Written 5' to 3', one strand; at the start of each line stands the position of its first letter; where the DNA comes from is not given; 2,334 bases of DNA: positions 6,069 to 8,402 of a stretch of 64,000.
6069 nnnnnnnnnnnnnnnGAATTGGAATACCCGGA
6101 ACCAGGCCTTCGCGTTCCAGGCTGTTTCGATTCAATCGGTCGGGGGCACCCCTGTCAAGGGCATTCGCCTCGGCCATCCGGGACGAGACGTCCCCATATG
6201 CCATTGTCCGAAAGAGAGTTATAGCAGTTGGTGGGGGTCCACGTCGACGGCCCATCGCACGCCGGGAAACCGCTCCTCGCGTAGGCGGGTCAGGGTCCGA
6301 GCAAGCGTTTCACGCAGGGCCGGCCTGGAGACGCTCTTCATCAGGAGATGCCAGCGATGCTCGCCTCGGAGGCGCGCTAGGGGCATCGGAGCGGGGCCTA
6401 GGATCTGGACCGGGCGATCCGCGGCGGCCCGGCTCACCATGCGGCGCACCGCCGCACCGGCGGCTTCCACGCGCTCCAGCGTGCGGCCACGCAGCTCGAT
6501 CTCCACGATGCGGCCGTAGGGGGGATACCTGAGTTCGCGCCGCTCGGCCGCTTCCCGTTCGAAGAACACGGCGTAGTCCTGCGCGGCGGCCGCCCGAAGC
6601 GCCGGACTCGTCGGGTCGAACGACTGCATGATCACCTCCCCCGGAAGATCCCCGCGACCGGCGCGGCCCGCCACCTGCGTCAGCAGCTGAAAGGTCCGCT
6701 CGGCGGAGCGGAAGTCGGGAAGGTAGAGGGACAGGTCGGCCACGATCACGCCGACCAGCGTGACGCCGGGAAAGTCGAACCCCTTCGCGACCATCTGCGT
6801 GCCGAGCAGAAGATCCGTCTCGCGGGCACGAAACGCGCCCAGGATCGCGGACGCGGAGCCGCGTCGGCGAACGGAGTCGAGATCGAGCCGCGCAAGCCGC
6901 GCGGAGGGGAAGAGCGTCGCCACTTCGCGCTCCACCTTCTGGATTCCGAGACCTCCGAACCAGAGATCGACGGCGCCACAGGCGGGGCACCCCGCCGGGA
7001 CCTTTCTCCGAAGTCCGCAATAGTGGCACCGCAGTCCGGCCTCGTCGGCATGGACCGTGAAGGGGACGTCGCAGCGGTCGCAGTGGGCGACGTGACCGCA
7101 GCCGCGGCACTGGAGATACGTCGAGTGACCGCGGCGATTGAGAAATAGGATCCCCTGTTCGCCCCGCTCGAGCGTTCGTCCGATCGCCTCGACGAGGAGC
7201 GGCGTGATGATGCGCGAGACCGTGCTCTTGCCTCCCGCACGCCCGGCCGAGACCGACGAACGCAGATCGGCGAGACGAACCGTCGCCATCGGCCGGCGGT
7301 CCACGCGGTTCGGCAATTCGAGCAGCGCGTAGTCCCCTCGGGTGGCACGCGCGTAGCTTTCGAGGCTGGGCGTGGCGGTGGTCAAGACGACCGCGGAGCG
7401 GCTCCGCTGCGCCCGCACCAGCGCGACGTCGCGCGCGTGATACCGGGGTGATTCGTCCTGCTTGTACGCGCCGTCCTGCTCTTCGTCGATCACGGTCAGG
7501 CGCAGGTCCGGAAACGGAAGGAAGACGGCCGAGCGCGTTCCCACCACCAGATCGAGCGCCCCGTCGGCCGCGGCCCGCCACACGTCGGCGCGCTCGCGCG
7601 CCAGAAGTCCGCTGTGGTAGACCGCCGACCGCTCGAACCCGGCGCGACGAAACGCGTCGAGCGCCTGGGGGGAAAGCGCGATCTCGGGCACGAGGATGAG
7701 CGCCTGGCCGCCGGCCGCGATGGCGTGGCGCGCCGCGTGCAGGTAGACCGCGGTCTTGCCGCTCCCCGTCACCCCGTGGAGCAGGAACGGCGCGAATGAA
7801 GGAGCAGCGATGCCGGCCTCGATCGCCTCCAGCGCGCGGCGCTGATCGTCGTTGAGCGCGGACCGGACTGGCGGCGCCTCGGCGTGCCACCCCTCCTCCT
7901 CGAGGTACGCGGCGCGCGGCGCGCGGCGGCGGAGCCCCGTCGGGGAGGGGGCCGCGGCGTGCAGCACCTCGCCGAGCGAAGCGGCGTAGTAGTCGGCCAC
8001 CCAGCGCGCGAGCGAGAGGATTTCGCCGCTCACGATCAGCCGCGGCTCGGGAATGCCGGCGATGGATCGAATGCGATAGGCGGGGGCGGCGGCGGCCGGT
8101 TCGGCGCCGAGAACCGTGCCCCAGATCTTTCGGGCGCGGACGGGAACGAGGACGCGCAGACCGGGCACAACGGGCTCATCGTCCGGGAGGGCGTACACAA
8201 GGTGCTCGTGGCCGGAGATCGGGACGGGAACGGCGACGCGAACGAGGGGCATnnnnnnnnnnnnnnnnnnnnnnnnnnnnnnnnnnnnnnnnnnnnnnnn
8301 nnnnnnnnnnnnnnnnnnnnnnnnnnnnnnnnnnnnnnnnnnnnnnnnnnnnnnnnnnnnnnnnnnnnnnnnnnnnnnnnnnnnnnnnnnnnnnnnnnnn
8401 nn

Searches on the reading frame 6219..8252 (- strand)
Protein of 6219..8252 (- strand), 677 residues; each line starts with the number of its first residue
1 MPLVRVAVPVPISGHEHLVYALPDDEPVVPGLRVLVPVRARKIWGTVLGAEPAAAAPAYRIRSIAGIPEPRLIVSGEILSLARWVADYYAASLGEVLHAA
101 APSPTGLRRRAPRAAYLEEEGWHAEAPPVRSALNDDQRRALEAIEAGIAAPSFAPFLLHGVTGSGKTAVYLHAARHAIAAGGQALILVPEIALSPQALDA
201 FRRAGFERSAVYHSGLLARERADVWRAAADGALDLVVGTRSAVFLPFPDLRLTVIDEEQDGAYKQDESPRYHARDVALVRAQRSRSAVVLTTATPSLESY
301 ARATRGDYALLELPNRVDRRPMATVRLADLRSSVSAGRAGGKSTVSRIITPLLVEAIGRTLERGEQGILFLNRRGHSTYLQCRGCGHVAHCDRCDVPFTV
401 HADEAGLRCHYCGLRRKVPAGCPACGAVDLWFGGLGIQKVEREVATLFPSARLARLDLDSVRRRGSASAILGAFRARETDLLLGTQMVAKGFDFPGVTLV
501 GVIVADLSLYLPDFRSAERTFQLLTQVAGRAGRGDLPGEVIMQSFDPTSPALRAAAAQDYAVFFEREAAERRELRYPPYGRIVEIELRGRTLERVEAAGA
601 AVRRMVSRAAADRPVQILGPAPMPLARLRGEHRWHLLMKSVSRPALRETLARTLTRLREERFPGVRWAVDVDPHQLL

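Call 14: search_protein_families(library=pfam, proteins=[window:6219-8252:-])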
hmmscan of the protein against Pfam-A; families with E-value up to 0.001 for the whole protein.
window:6219-8252:- (677 aa): 7 families
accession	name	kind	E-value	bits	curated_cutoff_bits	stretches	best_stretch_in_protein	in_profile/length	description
PF18074.6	PriA_C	-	6.5e-22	78.6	26.9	1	578-673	1-95/95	Primosomal protein N C-terminal domain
PF17764.6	PriA_3primeBD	-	3.5e-19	68.9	22.7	1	5-102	1-96/96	3'DNA-binding domain (3'BD)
PF00270.35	DEAD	-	1.1e-15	58.2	26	1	136-299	3-163/167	DEAD/DEAH box helicase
PF04851.21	ResIII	-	4.2e-10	40.2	22.5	1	132-295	3-162/164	Type III restriction enzyme, res subunit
PF18319.7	Zn_ribbon_PriA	-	3.2e-09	37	26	1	391-417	1-27/27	PriA DNA helicase Cys-rich region (CRR) domain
PF00271.37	Helicase_C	-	6.9e-08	33.2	23.5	1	469-533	56-108/110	Helicase conserved C-terminal domain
PF13191.12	AAA_16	-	0.00075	20.5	32.6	1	136-283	7-129/167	AAA ATPase domain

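Call 15: find_related_loci(query=window:6219-8252:-, collection=genome_contigs, flank=4000)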
Query window:6219-8252:- (677 aa) in genome_contigs; peptide patterns used: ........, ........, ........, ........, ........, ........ (x = any residue, [..] = any of these).
599 stretches matched a pattern (row limit reached: there are more); 532 encode a relative of the query (tblastn E <= 1e-3); the best 80 are kept; 80 distinct loci.
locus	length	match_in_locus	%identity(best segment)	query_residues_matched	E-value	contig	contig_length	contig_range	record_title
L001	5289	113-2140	78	1-677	0e+0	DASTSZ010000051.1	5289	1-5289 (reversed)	MAG TPA_asm: Candidatus Eisenbacteria bacterium isolate SMAG_U2293 k141_1174994, whole genome shotgun sequence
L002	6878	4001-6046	68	1-677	0e+0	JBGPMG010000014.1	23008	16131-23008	MAG: Candidatus Eisenbacteria bacterium isolate OBJ_0618_7090110_243 k141_1887171_length_23008_cov_15.0000, whole genome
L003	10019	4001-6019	67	1-677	0e+0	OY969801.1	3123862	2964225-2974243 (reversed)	MAG: Candidatus Eisenbacteria bacterium isolate MFD10007.bin.c.4 genome assembly, chromosome: 1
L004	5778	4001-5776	80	1-593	0e+0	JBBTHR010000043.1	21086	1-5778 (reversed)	MAG: Candidatus Eisenbacteria bacterium isolate H41-bin194_1 H41_bin194_1_000000000043, whole genome shotgun sequence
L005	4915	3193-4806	81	1-530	0e+0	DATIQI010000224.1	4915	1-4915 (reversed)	MAG TPA_asm: Acidobacteriota bacterium isolate SMAG_U15873 k141_120136, whole genome shotgun sequence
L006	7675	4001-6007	69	1-677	0e+0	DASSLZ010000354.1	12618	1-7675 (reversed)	MAG TPA_asm: Candidatus Eisenbacteria bacterium isolate SMAG_U1185 k141_748187, whole genome shotgun sequence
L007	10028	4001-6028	68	1-677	0e+0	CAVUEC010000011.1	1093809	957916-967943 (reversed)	MAG: Candidatus Eisenbacteria bacterium isolate MFD02809.bin.1.83 genome assembly, contig: contig_51000, whole genome sh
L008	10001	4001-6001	69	1-675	0e+0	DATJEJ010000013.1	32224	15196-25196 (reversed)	MAG TPA_asm: Candidatus Omnitrophota bacterium isolate SMAG_U15430 k141_3730108, whole genome shotgun sequence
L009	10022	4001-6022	64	1-677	0e+0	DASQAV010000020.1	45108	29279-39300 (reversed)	MAG TPA_asm: Candidatus Dormiibacterota bacterium isolate SMAG_U11654 k141_1570680, whole genome shotgun sequence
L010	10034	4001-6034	63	1-677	0e+0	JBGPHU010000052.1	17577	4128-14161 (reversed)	MAG: Candidatus Eisenbacteria bacterium isolate OBJ_0618_7090110_350 k141_3443490_length_17577_cov_108.5352, whole genom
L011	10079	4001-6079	63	1-677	0e+0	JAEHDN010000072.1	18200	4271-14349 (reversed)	MAG: Candidatus Eisenbacteria bacterium isolate EFPC_51 k127_3173511, whole genome shotgun sequence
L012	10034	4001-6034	63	1-677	0e+0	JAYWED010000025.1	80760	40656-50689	MAG: Candidatus Eisenbacteria bacterium isolate GL97_DN_metabinner_3 GL97_DN_metabinner_3_24, whole genome shotgun seque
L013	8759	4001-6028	63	1-677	0e+0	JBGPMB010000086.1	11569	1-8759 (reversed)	MAG: Candidatus Eisenbacteria bacterium isolate OBJ_0618_7090110_248 k141_10876280_length_11569_cov_46.0000, whole genom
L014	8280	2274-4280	67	1-677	0e+0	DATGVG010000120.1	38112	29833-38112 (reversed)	MAG TPA_asm: Candidatus Limnocylindrales bacterium isolate SMAG_U10550 k141_1243274, whole genome shotgun sequence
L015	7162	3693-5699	67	1-677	0e+0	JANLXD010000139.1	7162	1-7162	MAG: Candidatus Eisenbacteria bacterium isolate OTE_20_metabat_128 OTE_20_k141_2447819, whole genome shotgun sequence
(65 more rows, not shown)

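Call 19: find_encoding_contigs(protein=window:6219-8252:-, flank=10000, max_places=10)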
Protein window:6219-8252:- (677 aa): 3 contigs read that carry it; 2 places shown.
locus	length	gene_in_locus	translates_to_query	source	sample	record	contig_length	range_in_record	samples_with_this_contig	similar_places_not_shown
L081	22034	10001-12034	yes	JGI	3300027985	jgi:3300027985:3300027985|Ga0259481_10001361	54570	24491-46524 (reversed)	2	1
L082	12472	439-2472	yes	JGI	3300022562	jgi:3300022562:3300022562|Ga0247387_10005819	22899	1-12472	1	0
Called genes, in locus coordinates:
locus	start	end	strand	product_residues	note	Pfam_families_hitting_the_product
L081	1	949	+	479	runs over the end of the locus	PF02874:ATP-synt_ab_N, PF00006:ATP-synt_ab, PF22919:ATP-synt_VA_C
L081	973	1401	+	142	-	PF02823:ATP-synt_DE_N, PF00401:ATP-synt_DE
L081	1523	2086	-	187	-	-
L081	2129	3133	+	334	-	PF00814:TsaD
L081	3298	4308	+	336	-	PF00072:Response_reg, PF00990:GGDEF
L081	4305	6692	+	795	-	PF13185:GAF_2, PF00512:HisKA, PF02518:HATPase_c, PF01590:GAF, PF13185:GAF_2, PF13492:GAF_3, PF13487:HD_5, PF01966:HD, +1 more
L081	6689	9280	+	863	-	PF00512:HisKA, PF02518:HATPase_c, PF13185:GAF_2, PF01590:GAF, PF13492:GAF_3, PF13487:HD_5, PF01966:HD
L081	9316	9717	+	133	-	PF00072:Response_reg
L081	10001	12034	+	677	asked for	PF17764:PriA_3primeBD, PF00270:DEAD, PF04851:ResIII, PF00271:Helicase_C (faint), PF18319:Zn_ribbon_PriA, PF18074:PriA_C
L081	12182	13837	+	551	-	PF07719:TPR_2 (faint), PF13428:TPR_14 (faint), PF00515:TPR_1 (faint), PF13371:TPR_9 (faint), PF13414:TPR_11 (faint), PF13431:TPR_17 (faint), PF14559:TPR_19 (faint), PF23914:TPR_CcmH_CycH (faint)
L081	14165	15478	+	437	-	PF07498:Rho_N, PF07497:Rho_RNA_bind, PF00006:ATP-synt_ab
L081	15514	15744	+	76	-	PF01197:Ribosomal_L31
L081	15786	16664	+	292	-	PF07136:DUF1385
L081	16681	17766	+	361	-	PF03462:PCRF, PF00472:RF-1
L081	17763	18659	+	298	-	PF17827:PrmC_N, PF05175:MTS, PF06325:PrmA (weak), PF13489:Methyltransf_23 (weak), PF13847:Methyltransf_31, PF08241:Methyltransf_11 (faint), PF08242:Methyltransf_12 (weak), PF13649:Methyltransf_25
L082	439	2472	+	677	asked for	PF17764:PriA_3primeBD, PF00270:DEAD, PF04851:ResIII, PF00271:Helicase_C (faint), PF18319:Zn_ribbon_PriA, PF18074:PriA_C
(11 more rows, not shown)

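Call 32: find_related_loci(query=window:6219-8252:-, collection=metagenome_contigs, flank=5000)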
Query window:6219-8252:- (677 aa) in metagenome_contigs; peptide patterns used: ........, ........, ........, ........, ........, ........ (x = any residue, [..] = any of these).
600 stretches matched a pattern (row limit reached: there are more); 524 encode a relative of the query (tblastn E <= 1e-3); the best 80 are kept; 80 distinct loci.
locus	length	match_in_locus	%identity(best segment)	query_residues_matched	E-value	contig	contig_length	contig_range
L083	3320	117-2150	89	1-677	0e+0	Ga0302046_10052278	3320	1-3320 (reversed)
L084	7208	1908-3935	78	1-677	0e+0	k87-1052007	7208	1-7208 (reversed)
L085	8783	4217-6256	68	1-677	0e+0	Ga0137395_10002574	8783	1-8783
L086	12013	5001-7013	67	1-677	0e+0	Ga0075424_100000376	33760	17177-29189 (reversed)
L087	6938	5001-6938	69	1-643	0e+0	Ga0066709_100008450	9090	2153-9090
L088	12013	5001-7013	67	1-677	0e+0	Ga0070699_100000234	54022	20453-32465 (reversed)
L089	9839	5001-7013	64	1-677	0e+0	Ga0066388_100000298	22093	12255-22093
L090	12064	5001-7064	63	1-677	0e+0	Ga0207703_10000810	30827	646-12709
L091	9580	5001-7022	63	1-677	0e+0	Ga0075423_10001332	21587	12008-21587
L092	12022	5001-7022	62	1-677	0e+0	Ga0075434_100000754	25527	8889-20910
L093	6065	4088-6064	68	1-665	0e+0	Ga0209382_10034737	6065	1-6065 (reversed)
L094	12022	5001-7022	62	1-677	0e+0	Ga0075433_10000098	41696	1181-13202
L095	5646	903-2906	63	1-677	0e+0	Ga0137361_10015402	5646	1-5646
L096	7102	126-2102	63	1-664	0e+0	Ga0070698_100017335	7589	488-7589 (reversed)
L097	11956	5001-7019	64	1-677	0e+0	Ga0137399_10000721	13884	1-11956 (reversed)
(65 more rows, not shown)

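Call 44: find_homologous_proteins(query=window:6219-8252:-, max_evalue=1e-100)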
Query window:6219-8252:- (677 aa): 7945 proteins with E <= 1e-100 among 8000 candidates; the best 120 are listed.
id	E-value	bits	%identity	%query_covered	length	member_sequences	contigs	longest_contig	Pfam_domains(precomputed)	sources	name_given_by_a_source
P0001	0.0e+0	1325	89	100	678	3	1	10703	PF17764.7,PF00270.36,PF00271.38,PF18319.8,PF18074.7,PF04851.22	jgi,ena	-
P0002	0.0e+0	1266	85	100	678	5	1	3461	PF17764.7,PF00270.36,PF00271.38,PF18319.8,PF18074.7,PF04851.22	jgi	jgi:primosomal protein N' (replication factor Y)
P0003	0.0e+0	1197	80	100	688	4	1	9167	PF17764.7,PF00270.36,PF00271.38,PF18319.8,PF18074.7,PF04851.22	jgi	jgi:primosomal protein N' (replication factor Y)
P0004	0.0e+0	1174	78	100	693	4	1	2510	PF17764.7,PF00270.36,PF00271.38,PF18319.8,PF18074.7,PF04851.22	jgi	jgi:primosomal protein N' (replication factor Y)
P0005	0.0e+0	1174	79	100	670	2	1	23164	PF17764.7,PF00270.36,PF00271.38,PF18319.8,PF18074.7,PF04851.22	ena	-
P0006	0.0e+0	1169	79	100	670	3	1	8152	PF17764.7,PF00270.36,PF00271.38,PF18319.8,PF18074.7,PF04851.22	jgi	jgi:primosomal protein N' (replication factor Y)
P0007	0.0e+0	1167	78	100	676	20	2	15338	PF17764.7,PF00270.36,PF00271.38,PF18319.8,PF18074.7,PF04851.22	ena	-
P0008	0.0e+0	1151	78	100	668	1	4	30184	PF17764.7,PF00270.36,PF00271.38,PF18319.8,PF18074.7,PF04851.22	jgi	jgi:primosomal protein N' (replication factor Y)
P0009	0.0e+0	1149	77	100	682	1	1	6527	PF17764.7,PF00270.36,PF00271.38,PF18319.8,PF18074.7,PF04851.22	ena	-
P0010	0.0e+0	1138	80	97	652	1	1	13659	PF17764.7,PF00270.36,PF00271.38,PF18319.8,PF18074.7,PF04851.22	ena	-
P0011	1.1e-297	1007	68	100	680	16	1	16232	PF17764.7,PF00270.36,PF00271.38,PF18319.8,PF18074.7,PF04851.22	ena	-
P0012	3.6e-297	1005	68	100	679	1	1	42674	PF17764.7,PF00270.36,PF00271.38,PF18319.8,PF18074.7,PF04851.22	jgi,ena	-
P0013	9.1e-297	1004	68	100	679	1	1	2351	PF17764.7,PF00270.36,PF00271.38,PF18319.8,PF18074.7,PF04851.22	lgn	-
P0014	2.9e-295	999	68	100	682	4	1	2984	PF17764.7,PF00270.36,PF00271.38,PF18319.8,PF18074.7,PF04851.22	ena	-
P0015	4.7e-295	998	68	100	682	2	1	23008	PF17764.7,PF00270.36,PF00271.38,PF18319.8,PF18074.7,PF04851.22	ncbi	-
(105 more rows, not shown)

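Call 45: find_encoding_contigs(protein=P0001, flank=6000, max_places=4)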
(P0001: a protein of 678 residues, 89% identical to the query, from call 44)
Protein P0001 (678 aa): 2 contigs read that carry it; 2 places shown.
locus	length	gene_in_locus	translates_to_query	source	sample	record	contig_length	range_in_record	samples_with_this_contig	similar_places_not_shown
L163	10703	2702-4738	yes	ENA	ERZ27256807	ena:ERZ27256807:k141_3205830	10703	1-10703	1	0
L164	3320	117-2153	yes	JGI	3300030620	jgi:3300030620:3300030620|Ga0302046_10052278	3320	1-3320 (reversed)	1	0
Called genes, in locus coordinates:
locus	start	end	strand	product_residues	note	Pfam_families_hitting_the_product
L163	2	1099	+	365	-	?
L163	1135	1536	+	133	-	PF00072:Response_reg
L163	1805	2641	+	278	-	PF13489:Methyltransf_23, PF08241:Methyltransf_11, PF08242:Methyltransf_12, PF13649:Methyltransf_25 (weak)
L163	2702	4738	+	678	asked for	PF17764:PriA_3primeBD, PF00270:DEAD, PF04851:ResIII, PF00271:Helicase_C (faint), PF18319:Zn_ribbon_PriA, PF18074:PriA_C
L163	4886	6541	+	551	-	PF23914:TPR_CcmH_CycH (faint), PF00515:TPR_1 (faint), PF07719:TPR_2 (faint), PF13181:TPR_8 (faint), PF13424:TPR_12 (faint), PF13428:TPR_14 (faint), PF13371:TPR_9 (faint), PF13414:TPR_11 (faint), +2 more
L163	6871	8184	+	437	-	PF07498:Rho_N, PF07497:Rho_RNA_bind, PF00006:ATP-synt_ab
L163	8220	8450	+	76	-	PF01197:Ribosomal_L31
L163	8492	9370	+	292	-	PF07136:DUF1385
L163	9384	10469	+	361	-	PF03462:PCRF, PF00472:RF-1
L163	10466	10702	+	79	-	?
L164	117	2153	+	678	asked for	PF17764:PriA_3primeBD, PF00270:DEAD, PF04851:ResIII, PF00271:Helicase_C (faint), PF18319:Zn_ribbon_PriA, PF18074:PriA_C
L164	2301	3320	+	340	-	?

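Call 46: find_encoding_contigs(protein=P0002, flank=6000, max_places=4)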
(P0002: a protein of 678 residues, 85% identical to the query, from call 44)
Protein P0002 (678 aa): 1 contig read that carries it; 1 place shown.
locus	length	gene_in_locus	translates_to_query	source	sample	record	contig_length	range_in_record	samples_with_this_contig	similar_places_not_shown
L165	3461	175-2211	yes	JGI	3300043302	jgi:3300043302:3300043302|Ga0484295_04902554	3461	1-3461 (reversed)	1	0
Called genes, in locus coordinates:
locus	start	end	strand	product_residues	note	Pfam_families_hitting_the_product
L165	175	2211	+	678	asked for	PF17764:PriA_3primeBD, PF00270:DEAD, PF04851:ResIII, PF00271:Helicase_C (faint), PF18319:Zn_ribbon_PriA, PF18074:PriA_C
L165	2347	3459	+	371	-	?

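Call 47: find_encoding_contigs(protein=P0003, flank=6000, max_places=4)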
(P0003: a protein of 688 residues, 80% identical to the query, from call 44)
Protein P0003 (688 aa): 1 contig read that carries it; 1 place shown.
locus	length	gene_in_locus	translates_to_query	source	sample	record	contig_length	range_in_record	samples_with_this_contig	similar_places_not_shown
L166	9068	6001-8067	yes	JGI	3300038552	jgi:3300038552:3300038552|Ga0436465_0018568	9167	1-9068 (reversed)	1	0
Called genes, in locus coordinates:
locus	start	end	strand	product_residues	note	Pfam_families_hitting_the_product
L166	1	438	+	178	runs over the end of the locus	?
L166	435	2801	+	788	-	PF01590:GAF, PF13185:GAF_2, PF00512:HisKA, PF02518:HATPase_c, PF01590:GAF, PF13185:GAF_2, PF13492:GAF_3, PF01966:HD, +1 more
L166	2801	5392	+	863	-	PF01590:GAF (weak), PF00512:HisKA, PF02518:HATPase_c, PF13185:GAF_2, PF01590:GAF, PF13492:GAF_3, PF13487:HD_5, PF01966:HD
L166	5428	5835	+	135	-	PF00072:Response_reg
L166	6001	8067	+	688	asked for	PF17764:PriA_3primeBD, PF00270:DEAD, PF04851:ResIII, PF00271:Helicase_C (faint), PF18319:Zn_ribbon_PriA, PF18074:PriA_C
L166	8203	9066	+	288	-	?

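Call 48: find_encoding_contigs(protein=P0010, flank=6000, max_places=4)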
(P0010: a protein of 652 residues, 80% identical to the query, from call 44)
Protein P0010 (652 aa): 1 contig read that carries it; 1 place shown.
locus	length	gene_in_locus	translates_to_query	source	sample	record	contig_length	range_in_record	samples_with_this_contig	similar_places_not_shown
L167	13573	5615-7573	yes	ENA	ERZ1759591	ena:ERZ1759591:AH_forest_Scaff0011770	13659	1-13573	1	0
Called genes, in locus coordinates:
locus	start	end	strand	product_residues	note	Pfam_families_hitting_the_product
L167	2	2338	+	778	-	?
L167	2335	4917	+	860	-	PF01590:GAF (weak), PF00512:HisKA, PF02518:HATPase_c, PF01590:GAF, PF13185:GAF_2, PF13492:GAF_3, PF13487:HD_5, PF01966:HD, +1 more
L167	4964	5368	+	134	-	PF00072:Response_reg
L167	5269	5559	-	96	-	-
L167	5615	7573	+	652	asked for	PF17764:PriA_3primeBD, PF00270:DEAD, PF04851:ResIII, PF18319:Zn_ribbon_PriA, PF00271:Helicase_C (weak), PF18074:PriA_C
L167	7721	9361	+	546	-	PF23914:TPR_CcmH_CycH (faint), PF07719:TPR_2 (faint), PF13181:TPR_8 (faint), PF13428:TPR_14 (faint), PF13371:TPR_9 (faint), PF13414:TPR_11 (faint), PF13431:TPR_17 (faint), PF14559:TPR_19 (weak)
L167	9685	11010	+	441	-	PF07498:Rho_N, PF07497:Rho_RNA_bind, PF00006:ATP-synt_ab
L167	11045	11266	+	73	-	PF01197:Ribosomal_L31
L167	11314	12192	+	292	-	PF07136:DUF1385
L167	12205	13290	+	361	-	PF03462:PCRF, PF00472:RF-1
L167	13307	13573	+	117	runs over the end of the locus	?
